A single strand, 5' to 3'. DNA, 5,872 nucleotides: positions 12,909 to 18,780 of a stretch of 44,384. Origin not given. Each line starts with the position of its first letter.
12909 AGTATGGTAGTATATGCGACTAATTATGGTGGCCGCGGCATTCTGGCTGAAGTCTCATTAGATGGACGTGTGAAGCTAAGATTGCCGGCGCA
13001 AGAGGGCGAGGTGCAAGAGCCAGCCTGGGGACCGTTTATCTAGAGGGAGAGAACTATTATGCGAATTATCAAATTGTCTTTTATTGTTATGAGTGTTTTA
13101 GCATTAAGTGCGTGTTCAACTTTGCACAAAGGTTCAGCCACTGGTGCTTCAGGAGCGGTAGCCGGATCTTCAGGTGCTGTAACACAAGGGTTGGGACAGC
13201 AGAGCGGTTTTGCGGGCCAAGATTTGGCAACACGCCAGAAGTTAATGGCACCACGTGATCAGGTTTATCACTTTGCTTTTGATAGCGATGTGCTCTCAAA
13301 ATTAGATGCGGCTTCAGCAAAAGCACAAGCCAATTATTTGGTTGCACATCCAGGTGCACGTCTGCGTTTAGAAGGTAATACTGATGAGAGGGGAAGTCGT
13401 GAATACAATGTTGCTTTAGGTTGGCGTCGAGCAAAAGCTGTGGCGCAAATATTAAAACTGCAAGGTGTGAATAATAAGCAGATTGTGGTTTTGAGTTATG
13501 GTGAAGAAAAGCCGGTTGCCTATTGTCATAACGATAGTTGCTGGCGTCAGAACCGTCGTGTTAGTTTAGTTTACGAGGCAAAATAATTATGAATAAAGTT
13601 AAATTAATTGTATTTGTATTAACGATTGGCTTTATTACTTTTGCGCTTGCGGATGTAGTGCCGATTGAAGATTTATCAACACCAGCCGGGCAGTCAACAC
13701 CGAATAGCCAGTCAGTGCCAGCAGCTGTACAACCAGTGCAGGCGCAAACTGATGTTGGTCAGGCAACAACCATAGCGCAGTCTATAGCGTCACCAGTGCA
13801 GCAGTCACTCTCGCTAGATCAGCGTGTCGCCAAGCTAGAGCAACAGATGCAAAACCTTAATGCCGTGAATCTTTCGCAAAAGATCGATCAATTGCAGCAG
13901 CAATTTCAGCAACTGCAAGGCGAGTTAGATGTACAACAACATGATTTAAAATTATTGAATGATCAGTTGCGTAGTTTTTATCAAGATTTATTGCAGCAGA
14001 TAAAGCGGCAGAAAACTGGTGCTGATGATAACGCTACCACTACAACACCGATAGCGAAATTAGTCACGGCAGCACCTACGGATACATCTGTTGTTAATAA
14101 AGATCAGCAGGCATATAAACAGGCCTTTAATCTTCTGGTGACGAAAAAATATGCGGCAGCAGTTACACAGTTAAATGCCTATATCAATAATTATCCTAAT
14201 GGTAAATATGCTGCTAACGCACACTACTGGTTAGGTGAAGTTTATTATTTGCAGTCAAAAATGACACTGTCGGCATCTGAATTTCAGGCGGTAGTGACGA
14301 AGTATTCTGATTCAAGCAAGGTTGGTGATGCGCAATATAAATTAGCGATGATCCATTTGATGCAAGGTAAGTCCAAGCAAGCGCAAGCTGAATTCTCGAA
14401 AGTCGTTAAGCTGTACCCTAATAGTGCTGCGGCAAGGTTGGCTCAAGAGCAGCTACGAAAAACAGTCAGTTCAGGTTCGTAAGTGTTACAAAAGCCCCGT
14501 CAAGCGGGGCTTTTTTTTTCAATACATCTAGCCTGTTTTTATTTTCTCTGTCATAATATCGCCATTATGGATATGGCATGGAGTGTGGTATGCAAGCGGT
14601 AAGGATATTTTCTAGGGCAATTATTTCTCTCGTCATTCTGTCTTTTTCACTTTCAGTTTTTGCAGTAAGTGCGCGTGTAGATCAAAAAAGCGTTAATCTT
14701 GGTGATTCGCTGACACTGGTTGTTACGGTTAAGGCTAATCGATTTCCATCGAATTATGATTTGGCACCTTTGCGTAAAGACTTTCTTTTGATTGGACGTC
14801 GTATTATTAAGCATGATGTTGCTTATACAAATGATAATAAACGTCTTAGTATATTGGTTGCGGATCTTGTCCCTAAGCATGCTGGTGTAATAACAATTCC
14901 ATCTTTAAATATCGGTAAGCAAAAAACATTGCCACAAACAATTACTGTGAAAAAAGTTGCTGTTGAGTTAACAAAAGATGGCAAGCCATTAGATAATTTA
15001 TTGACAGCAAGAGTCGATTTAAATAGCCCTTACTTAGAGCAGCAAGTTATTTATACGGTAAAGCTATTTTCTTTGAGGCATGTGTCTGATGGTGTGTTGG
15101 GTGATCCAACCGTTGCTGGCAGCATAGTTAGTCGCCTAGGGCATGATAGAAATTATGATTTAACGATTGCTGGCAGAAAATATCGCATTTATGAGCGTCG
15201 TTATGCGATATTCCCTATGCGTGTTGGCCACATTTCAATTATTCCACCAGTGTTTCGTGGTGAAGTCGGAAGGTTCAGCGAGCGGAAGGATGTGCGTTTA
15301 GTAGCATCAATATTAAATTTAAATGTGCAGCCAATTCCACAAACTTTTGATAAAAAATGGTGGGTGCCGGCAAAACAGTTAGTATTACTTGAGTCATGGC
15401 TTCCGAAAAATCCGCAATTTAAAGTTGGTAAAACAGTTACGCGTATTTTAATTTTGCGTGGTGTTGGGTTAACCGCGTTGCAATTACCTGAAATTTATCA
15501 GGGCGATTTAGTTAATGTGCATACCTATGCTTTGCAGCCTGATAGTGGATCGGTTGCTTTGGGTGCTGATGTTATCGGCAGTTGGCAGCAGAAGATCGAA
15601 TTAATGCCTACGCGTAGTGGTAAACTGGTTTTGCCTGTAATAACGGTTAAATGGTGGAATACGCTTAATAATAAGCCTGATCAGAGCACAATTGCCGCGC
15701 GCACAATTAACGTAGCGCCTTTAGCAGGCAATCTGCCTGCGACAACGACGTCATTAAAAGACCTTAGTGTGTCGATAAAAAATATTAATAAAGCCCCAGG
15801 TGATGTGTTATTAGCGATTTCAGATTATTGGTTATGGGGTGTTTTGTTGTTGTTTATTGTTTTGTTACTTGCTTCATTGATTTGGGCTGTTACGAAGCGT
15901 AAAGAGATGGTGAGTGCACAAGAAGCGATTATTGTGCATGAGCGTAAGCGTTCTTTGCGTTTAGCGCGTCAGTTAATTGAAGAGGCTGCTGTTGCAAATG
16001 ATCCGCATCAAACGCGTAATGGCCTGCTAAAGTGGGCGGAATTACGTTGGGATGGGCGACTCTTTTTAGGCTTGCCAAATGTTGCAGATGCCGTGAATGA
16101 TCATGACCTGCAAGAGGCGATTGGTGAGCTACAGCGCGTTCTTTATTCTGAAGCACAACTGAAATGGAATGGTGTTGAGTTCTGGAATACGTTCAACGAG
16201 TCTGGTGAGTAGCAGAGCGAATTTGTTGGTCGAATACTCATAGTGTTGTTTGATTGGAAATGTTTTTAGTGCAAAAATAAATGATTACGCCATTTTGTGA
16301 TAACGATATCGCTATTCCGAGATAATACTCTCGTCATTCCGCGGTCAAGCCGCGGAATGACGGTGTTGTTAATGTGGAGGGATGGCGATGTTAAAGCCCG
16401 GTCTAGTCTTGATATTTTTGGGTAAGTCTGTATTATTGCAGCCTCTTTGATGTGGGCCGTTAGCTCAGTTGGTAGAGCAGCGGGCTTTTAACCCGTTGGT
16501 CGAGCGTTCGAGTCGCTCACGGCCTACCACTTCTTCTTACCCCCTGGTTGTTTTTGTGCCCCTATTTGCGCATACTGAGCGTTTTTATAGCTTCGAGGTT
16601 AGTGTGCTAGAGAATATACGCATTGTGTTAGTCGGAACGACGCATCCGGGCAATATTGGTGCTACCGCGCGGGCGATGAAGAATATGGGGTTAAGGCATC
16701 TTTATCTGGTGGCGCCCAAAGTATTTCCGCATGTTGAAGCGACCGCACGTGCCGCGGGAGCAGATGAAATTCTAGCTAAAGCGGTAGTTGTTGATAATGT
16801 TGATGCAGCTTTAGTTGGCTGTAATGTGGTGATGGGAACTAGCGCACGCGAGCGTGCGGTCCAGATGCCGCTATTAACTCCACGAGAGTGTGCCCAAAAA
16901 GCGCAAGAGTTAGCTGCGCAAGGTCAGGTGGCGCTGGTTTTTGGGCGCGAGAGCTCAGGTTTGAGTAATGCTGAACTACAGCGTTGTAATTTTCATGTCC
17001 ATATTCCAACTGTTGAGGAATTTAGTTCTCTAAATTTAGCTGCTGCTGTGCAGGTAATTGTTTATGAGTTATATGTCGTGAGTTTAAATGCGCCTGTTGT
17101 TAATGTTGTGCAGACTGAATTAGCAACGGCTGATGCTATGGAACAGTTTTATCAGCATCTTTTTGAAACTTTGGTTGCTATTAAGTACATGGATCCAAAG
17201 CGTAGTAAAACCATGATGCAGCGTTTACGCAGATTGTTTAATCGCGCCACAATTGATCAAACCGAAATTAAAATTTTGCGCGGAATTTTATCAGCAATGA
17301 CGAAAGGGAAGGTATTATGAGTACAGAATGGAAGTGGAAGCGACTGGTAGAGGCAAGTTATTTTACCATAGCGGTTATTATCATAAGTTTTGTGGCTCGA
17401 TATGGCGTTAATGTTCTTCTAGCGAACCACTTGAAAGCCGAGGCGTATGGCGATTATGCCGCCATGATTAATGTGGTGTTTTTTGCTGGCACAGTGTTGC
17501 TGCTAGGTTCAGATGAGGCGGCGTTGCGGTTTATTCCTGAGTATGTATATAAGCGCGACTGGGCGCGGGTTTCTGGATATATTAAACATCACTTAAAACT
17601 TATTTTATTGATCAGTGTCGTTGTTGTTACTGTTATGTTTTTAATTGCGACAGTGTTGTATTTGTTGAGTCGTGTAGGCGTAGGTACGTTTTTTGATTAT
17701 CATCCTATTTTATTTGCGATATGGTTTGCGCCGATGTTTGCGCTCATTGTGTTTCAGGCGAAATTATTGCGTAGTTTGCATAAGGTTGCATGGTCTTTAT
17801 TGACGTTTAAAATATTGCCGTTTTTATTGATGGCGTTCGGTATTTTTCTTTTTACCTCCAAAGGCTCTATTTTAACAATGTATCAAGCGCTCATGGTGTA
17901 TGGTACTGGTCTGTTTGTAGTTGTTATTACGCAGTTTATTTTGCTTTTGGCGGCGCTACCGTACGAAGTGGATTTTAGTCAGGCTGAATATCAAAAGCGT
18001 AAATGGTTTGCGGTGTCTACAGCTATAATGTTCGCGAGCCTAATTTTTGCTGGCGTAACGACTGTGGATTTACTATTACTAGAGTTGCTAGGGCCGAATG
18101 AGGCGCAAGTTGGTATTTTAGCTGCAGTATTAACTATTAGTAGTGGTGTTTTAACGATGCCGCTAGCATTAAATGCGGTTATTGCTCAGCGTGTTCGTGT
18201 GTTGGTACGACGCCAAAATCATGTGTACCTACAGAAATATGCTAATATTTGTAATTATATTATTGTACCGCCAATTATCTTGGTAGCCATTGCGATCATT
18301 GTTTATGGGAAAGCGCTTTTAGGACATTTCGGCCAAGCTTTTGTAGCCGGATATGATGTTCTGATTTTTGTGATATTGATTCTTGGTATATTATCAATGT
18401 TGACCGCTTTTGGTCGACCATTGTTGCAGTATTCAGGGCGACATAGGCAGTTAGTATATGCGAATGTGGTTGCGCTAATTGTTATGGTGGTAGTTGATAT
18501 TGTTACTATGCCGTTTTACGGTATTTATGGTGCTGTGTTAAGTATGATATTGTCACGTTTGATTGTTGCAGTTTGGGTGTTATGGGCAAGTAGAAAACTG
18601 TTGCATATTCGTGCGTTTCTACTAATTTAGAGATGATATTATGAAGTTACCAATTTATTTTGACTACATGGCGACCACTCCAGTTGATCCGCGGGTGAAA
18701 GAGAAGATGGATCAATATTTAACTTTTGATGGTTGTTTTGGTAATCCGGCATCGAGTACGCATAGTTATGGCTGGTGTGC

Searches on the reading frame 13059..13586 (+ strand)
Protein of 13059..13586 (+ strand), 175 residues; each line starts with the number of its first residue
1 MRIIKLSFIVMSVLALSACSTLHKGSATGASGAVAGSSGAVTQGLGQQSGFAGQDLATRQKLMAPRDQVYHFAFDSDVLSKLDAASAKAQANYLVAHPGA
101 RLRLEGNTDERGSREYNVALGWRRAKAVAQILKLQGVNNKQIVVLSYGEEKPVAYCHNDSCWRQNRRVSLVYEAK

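Call 24: search_protein_families(library=ncbifam, proteins=[window:13059-13586:+], max_evalue=0.00001)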
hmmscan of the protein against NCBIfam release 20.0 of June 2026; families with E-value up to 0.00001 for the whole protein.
window:13059-13586:+ (175 aa): 21 families
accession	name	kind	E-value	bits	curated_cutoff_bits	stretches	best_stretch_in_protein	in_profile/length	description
TIGR02802.1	Pal_lipo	equivalog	8.2e-38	128.7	125.35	1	70-172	2-104/104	peptidoglycan-associated lipoprotein Pal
NF008067.1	PRK10802.1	equivalog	5.4e-31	107.7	261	1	3-172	6-171/171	peptidoglycan-associated lipoprotein Pal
NF053611.1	YiaD_Gzip_OmpA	equivalog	7.5e-20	71.5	175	1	70-170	104-204/206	YiaD family glycine zipper/OmpA-like lipoprotein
NF053585.1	OMP_LP_YfiB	equivalog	1.8e-19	70.2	128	1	8-173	12-161/163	outer membrane lipoprotein YfiB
NF053612.1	anchor_PA1041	equivalog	4.6e-17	62.8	250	1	59-170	121-233/236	PA1041 family peptidoglycan-binding anchor lipoprotein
NF053613.1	OMP_toxin_LptF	equivalog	5.9e-16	58.9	400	1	72-170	145-243/256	lipotoxin F family OmpA-related lipoprotein LptF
TIGR03789.1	pdsO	hypoth_equivalog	3.7e-13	49.7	152.2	1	92-170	163-241/243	sortase-associated OmpA-like protein PdsO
NF033763.1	exchanger_TraB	exception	2.4e-12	45.6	700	1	67-170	392-495/522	outer membrane exchange protein TraB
NF007804.1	PRK10510.1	equivalog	2.6e-12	46.6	307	1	73-170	115-214/219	OmpA family lipoprotein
NF045787.1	OmpABordt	equivalog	2.9e-11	43.4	200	1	106-169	123-186/194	outer membrane protein OmpA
NF053607.1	CHU_0125_OmpA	equivalog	7.7e-09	34.6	620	1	92-167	555-631/639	CHU_0125 family OmpA-like outer membrane integrity protein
NF052230.1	T9SS_PorE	exception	1.3e-08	33.6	600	1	73-152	520-599/648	PorE family type IX secretion system protein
NF006541.1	PRK09038.1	equivalog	3e-08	33.6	283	1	96-173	168-249/253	flagellar motor protein MotD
NF047726.1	AutTranAdhPGAsTpgA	equivalog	6.7e-08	32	350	1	67-169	153-265/268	trimeric autotransporter adhesin/peptidogylcan-associated protein TpgA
NF007424.1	PRK09967.1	equivalog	5.6e-07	29.8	155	1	90-172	74-157/160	OmpA family protein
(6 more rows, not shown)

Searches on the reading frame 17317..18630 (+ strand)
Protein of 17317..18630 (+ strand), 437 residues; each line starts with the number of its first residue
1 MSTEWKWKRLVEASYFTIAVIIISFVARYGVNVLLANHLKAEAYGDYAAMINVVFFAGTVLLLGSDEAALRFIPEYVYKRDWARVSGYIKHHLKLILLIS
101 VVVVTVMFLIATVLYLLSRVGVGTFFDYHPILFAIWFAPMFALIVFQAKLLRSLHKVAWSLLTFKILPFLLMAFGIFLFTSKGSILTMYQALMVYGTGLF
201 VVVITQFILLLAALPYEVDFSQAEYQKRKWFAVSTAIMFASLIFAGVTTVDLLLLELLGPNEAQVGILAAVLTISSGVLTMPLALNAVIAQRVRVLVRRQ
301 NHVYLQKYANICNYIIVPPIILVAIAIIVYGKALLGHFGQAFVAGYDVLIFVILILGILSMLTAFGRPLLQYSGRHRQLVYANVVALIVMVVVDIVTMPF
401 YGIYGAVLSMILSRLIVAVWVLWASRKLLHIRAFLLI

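Call 36: search_protein_families(library=pfam, proteins=[window:17317-18630:+], max_evalue=1e-8)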
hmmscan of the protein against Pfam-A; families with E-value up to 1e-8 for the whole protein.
window:17317-18630:+ (437 aa): 1 family
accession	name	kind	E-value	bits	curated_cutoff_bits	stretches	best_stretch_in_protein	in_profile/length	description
PF01943.22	Polysacc_synt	-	1.4e-10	41.6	28.2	1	15-293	6-265/274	Polysaccharide biosynthesis protein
